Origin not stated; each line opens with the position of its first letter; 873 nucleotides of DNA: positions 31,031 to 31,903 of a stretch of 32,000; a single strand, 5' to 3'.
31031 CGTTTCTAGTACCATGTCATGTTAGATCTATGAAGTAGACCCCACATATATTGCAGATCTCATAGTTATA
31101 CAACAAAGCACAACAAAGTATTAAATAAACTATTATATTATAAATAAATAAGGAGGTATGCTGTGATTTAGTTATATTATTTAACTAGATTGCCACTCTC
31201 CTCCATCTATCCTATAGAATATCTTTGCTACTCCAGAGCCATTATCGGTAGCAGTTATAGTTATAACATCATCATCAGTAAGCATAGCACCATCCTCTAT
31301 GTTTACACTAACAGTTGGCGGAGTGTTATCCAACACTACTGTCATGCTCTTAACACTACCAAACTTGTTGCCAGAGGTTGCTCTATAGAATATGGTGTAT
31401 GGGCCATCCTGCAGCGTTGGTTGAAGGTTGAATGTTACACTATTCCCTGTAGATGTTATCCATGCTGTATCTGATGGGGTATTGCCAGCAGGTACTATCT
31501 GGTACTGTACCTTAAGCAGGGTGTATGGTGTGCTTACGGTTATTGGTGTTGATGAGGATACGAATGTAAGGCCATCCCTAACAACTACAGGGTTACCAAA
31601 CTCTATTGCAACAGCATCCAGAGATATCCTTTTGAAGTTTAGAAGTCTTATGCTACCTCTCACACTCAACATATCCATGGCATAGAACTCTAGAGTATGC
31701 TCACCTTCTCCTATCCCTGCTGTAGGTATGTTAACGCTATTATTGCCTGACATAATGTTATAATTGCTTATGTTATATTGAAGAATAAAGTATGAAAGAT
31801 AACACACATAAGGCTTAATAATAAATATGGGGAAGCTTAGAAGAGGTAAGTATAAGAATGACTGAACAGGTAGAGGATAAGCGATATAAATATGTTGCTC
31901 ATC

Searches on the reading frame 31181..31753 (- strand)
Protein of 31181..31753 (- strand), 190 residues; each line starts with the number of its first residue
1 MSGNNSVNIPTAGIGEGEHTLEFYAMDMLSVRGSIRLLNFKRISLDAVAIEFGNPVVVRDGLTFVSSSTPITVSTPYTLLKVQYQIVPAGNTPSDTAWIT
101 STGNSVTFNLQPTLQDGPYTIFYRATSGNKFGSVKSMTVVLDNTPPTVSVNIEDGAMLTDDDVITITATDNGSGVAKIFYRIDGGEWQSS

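Call 6: search_protein_families(library=pfam, proteins=[window:31181-31753:-], max_evalue=0.01)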
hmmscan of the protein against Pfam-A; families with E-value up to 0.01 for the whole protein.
window:31181-31753:- (190 aa): 2 families
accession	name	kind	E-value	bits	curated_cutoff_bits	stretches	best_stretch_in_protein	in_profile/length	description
PF13750.12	Big_3_3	-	2e-05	24.8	27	1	105-171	4-75/157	Bacterial Ig-like domain (group 3)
PF24893.1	DUF7743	-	0.0038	17.4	27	0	141-180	2-40/120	Domain of unknown function (DUF7743)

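Call 14: find_encoding_contigs(protein=window:31181-31753:-, flank=10000, max_places=10)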
Protein window:31181-31753:- (190 aa): 15 contigs read that carry it; 10 places shown.
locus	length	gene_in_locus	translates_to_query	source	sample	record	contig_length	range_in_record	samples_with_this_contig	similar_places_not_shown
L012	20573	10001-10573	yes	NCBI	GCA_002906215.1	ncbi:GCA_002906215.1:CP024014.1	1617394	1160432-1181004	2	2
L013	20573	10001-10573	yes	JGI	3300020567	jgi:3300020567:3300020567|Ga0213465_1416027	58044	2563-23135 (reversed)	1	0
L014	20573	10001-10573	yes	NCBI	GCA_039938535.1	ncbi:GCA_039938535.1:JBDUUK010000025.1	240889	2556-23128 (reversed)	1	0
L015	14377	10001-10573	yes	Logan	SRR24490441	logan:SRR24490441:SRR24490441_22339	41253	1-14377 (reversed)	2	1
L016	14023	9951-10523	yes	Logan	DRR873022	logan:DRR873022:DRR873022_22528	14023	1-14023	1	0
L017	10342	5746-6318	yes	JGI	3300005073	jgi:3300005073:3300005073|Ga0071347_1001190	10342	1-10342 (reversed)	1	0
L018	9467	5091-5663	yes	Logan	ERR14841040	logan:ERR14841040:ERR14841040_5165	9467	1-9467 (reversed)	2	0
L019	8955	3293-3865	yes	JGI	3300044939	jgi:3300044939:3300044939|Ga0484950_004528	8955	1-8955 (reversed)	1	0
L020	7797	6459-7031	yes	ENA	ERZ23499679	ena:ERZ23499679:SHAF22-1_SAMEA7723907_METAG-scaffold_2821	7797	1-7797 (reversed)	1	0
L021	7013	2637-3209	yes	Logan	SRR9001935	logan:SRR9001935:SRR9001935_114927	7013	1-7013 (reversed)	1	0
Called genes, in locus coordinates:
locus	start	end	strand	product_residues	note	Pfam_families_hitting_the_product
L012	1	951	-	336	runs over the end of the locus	PF08267:Meth_synt_1, PF01717:Meth_synt_2 (weak)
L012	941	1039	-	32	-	-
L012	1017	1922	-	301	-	PF02219:MTHFR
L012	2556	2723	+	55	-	-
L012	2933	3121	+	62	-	-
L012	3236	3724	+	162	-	-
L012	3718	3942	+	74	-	-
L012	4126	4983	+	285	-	-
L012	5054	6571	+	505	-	PF13191:AAA_16 (weak), PF00005:ABC_tran, PF13401:AAA_22 (weak)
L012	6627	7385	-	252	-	PF07760:DUF1616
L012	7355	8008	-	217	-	-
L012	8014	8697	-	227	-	-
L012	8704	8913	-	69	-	-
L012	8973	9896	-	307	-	PF25939:DUF7982 (faint)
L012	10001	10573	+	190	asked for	PF13750:Big_3_3 (faint)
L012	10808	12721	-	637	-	PF07995:GSDH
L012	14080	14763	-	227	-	PF01609:DDE_Tnp_1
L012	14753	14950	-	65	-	PF13737:DDE_Tnp_1_5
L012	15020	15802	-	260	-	PF01066:CDP-OH_P_transf (weak)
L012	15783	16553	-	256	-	PF00483:NTP_transferase, PF12804:NTP_transf_3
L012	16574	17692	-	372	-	PF00465:Fe-ADH, PF13685:Fe-ADH_2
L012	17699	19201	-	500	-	PF01943:Polysacc_synt, PF01554:MatE (weak)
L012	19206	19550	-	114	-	-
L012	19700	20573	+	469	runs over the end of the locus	PF01663:Phosphodiest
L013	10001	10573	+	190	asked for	PF13750:Big_3_3 (faint)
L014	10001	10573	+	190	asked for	PF13750:Big_3_3 (faint)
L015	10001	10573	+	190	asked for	PF13750:Big_3_3 (faint)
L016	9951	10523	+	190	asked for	PF13750:Big_3_3 (faint)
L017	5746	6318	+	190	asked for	PF13750:Big_3_3 (faint)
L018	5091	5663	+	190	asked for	PF13750:Big_3_3 (faint)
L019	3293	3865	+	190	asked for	PF13750:Big_3_3 (faint)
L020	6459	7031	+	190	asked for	PF13750:Big_3_3 (faint)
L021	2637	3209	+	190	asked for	PF13750:Big_3_3 (faint)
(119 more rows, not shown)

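Call 15: find_homologous_proteins(query=window:31184-31753:-, max_evalue=0.001)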
Query window:31184-31753:- (190 aa): 14 proteins with E <= 0.001 among 127 candidates.
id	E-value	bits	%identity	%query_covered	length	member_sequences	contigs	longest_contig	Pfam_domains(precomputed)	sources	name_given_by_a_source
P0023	5.1e-113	393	96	100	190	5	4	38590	PF13750.13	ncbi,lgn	-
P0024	7.0e-106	370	90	100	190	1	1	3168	-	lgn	-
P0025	1.1e-95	337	81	100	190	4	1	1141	PF13750.13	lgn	-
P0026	4.8e-93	328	77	95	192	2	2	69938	-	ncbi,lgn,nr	ncbi:MAG: hypothetical protein NZ888_04160 [Candidatus Nitrosocaldus sp.]|nr:hypothetical protein [C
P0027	6.0e-90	318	76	96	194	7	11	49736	PF13750.13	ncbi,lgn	ncbi:MAG: Ig-like domain-containing protein [Candidatus Nitrosocaldus sp.]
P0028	1.6e-81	290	71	100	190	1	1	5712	-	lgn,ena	-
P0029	5.7e-81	289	70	97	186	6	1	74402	-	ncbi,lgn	-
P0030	5.2e-76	272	66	97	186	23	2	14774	PF13750.13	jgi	jgi:hypothetical protein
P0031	1.2e-74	268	66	97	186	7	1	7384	PF13750.13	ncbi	-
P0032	1.9e-53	199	75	66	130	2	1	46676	-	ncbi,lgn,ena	-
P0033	1.2e-33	134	45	95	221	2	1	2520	PF13750.13,PF19077.7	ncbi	ncbi:MAG: Ig-like domain-containing protein [Ignisphaera sp.]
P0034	6.1e-29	119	53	67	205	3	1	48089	-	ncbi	ncbi:MAG: hypothetical protein QXQ68_05760 [Candidatus Nitrosocaldaceae archaeon]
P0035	1.5e-27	115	47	74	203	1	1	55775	-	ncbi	ncbi:MAG: hypothetical protein QXI43_00285 [Candidatus Nitrosocaldus sp.]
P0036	6.8e-16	77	43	62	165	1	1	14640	-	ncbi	ncbi:MAG: hypothetical protein QXM92_01840, partial [Candidatus Anstonellales archaeon]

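Call 19: find_encoding_contigs(protein=P0029, flank=10000, max_places=2)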
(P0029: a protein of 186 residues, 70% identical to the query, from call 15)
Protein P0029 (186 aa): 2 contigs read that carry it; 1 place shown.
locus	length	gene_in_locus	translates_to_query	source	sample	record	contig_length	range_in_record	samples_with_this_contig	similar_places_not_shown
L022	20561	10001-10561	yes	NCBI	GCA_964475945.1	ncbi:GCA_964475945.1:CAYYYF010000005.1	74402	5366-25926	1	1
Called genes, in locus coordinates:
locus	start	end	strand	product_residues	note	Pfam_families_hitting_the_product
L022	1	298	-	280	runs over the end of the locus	-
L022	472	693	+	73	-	PF07282:Cas12f1-like_TNB (weak)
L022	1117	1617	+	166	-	-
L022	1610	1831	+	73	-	-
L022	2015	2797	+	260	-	-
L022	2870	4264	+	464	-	PF00005:ABC_tran (weak)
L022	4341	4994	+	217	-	PF02195:ParB_N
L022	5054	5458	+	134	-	-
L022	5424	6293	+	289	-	PF03237:Terminase_6N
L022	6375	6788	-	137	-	-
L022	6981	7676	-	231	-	PF07760:DUF1616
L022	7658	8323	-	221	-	PF07760:DUF1616 (weak)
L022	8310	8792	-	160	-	-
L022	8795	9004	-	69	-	-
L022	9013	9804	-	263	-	-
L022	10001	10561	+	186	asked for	-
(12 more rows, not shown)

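Call 20: find_encoding_contigs(protein=P0034, flank=10000, max_places=2)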
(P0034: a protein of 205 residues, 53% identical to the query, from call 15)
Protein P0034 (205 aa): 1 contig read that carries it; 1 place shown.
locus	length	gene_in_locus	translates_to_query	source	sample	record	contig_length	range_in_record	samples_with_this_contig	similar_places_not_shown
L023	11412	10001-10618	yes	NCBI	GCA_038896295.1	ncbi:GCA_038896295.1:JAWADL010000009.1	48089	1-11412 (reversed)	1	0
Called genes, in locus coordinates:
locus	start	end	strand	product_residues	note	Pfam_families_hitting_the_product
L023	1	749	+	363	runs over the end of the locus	-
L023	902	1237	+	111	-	-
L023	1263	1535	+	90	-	-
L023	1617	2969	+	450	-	-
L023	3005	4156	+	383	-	PF13091:PLDc_2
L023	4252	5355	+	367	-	PF00493:MCM (faint), PF05496:RuvB_N, PF00004:AAA (faint)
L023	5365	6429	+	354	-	PF13102:Phage_int_SAM_5 (weak), PF00589:Phage_integrase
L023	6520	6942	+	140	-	-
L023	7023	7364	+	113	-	-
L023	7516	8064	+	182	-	-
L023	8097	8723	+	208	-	-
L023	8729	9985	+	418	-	PF00150:Cellulase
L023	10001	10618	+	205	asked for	-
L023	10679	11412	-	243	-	?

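Call 21: find_encoding_contigs(protein=P0026, flank=10000, max_places=2)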
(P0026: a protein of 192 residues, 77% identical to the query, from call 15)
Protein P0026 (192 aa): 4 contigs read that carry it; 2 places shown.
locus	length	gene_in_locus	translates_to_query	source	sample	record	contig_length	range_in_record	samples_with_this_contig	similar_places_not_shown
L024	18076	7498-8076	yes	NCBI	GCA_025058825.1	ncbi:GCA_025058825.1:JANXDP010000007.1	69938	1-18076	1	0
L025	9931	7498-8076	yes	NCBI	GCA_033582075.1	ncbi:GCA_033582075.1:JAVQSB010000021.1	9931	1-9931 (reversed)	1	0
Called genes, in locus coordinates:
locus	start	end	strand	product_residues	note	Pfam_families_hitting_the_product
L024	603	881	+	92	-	-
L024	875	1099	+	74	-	-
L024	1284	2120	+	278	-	-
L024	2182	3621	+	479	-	PF00005:ABC_tran, PF13191:AAA_16 (weak), PF13401:AAA_22 (weak)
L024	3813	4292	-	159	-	-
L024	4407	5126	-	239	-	PF07760:DUF1616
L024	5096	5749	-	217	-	-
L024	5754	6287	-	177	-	-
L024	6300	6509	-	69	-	-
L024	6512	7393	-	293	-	PF25939:DUF7982 (faint)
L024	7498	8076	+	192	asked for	-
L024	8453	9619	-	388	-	PF00465:Fe-ADH, PF13685:Fe-ADH_2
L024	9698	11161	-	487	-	PF01943:Polysacc_synt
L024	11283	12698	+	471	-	PF01663:Phosphodiest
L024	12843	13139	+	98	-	-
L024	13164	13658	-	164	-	-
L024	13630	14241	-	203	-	PF01583:APS_kinase, PF08433:KTI12 (weak), PF13238:AAA_18 (weak), PF13671:AAA_33 (weak)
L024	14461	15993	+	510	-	PF12708:Pect-lyase_RHGA_epim, PF13229:Beta_helix (weak), PF05048:NosD (weak), PF13229:Beta_helix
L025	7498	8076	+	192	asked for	-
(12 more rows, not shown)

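Call 29: predict_structure(alignment_id=A2)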
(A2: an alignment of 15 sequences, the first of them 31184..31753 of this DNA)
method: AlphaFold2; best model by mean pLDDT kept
length: 190 residues; sequences in the alignment: 15
mean_pLDDT: 84.7   pTM: 0.66
mean pLDDT of the five models: 84.7, 81.4, 80.8, 80.4, 79.1
residues with pLDDT >= 90: 65; 70-90: 111; 50-70: 13; < 50: 1
segments of 3 or more residues with pLDDT < 50: none
pLDDT, mean of each block of 10 residues (from residue 1): 67 73 77 77 85 83 89 93 96 93 95 91 93 94 82 86 82 72 82
secondary structure, 60 per line:
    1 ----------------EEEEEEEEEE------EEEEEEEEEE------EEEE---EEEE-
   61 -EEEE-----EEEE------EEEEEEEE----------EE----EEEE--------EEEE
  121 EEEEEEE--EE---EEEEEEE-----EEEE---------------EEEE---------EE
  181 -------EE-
elements in order: E17-26 E33-42 E49-52 E56-59 E62-65 E71-74 E81-88 E105-108 E117-127 E135-141 E147-150 E166-169

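Call 32: fold_search(model_id=the predicted structure, library=pdb)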
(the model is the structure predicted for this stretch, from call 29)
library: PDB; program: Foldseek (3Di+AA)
matches with E <= 10: 1285; with E <= 0.001: 0
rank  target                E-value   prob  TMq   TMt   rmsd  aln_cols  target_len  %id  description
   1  2a74_E                2.1e-03  0.90  0.21  0.22  13.6       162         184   10  Human Complement Component C3c (released 2005-09-27)
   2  5jpm_B                3.9e-03  0.99  0.30  0.10  12.9       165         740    8  Structure of the complex of human complement C4 with MASP-2 rebuilt using iMDFF (released 2016-08-10)
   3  7nyc_A                5.3e-03  0.89  0.26  0.05  19.4       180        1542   14  cryoEM structure of 3C9-sMAC (released 2021-10-06)
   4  1kf9_C                5.6e-03  1.00  0.31  0.33   8.1       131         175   18  PHAGE DISPLAY DERIVED VARIANT OF HUMAN GROWTH HORMONE COMPLEXED WITH TWO COPIES OF THE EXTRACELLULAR DOMAIN OF ITS REC (released 2002-11-20)
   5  5e53_A                5.9e-03  0.99  0.38  0.28   9.4       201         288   12  Crystal structure of chicken CNTN1 FN1-FN3 domains (released 2016-08-31)
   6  9qk2_B                6.2e-03  1.00  0.34  0.12  15.3       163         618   10  Structure of the Complement classical and lectin pathway C3 convertase in complex with substrate C3 (released 2025-12-24)
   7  9g8b_A                6.6e-03  0.96  0.31  0.20  13.4       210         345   13  CryoEM structure of the fragment-2 (2892-3236) in the grappling hook protein A (GhpA) in the bacterium Aureispira sp.  (released 2024-10-16)
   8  9flw_A                6.9e-03  1.00  0.38  0.18   9.4       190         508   13  CryoEM structure of the fragment-6 (3571-4078) in the grappling hook protein A (GhpA) in the bacterium Aureispira sp.  (released 2024-10-16)
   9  3hrz_B                8.1e-03  0.93  0.27  0.23  17.6       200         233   10  Cobra Venom Factor (CVF) in complex with human factor B (released 2009-07-07)
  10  3frp_A                8.6e-03  0.93  0.30  0.12  18.3       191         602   14  Crystal Structure of Cobra Venom Factor, a Co-factor for C3- and C5 convertase CVFBb (released 2009-04-28)
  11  2a74_B                8.6e-03  0.87  0.24  0.25  13.7       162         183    7  Human Complement Component C3c (released 2005-09-27)
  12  5e53_B                9.0e-03  0.97  0.36  0.26  10.1       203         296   14  Crystal structure of chicken CNTN1 FN1-FN3 domains (released 2016-08-31)
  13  9qk2_G                9.0e-03  0.94  0.27  0.08  13.0       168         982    9  Structure of the Complement classical and lectin pathway C3 convertase in complex with substrate C3 (released 2025-12-24)
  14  9kmc_B                1.0e-02  0.99  0.31  0.29   7.3       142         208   13  Cryo-EM structure of the heterotrimeric interleukin-2 receptor in complex with interleukin-2 and anti-CD25 Fab S417 (released 2025-11-19)
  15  3hs0_F                1.0e-02  0.94  0.29  0.11  18.3       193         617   14  Cobra Venom Factor (CVF) in complex with human factor B (released 2009-07-07)
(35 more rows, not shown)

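Call 42: find_related_loci(query=A5, collection=genome_contigs, flank=10000)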
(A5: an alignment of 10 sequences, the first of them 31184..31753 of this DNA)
Query A5 (190 aa) in genome_contigs; peptide patterns used: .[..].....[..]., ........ (x = any residue, [..] = any of these).
94 stretches matched a pattern; 6 encode a relative of the query (tblastn E <= 1e-3); 6 distinct loci.
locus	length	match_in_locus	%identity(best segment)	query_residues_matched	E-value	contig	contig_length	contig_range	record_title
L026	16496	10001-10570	82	1-190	2e-104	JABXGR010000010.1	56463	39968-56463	MAG: Candidatus Nitrosocaldus schleperae isolate JZ-1.bins.77 NODE_10_length_56463_cov_4.39847, whole genome shotgun seq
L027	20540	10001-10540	76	10-189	5e-96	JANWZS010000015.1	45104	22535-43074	MAG: Candidatus Nitrosocaldus sp. isolate SKYG19 NODE_15_length_45104_cov_4.308037, whole genome shotgun sequence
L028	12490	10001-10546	76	9-190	5e-94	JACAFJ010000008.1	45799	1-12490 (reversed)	MAG: Candidatus Nitrosocaldus tengchongensis isolate QQ.bins.115137 NODE_8_length_45799_cov_6.9115, whole genome shotgun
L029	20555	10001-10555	70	6-190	1e-87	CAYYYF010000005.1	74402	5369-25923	MAG TPA_asm: uncultured Nitrosopumilales archaeon isolate binchicken_co30_36 genome assembly, contig: NODE_388_length_74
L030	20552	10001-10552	69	6-190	5e-84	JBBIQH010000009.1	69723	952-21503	MAG: Nitrososphaerales archaeon isolate QH2S170213_bin_321 NODE_264_length_69723_cov_5.1516, whole genome shotgun sequen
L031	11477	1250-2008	28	15-188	4e-9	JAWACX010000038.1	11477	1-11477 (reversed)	MAG: Thermoplasmata archaeon isolate QQ_201709_bins_14 QQ_201709_bins_14_scaffold_38, whole genome shotgun sequence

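Call 61: find_related_loci(query=A5, collection=viral_contigs, flank=10000)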
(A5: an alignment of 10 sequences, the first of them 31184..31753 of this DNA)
Query A5 (190 aa) in viral_contigs; peptide patterns used: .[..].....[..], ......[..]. (x = any residue, [..] = any of these).
153 stretches matched a pattern, but none encodes a relative of the query by tblastn (E <= 1e-3).
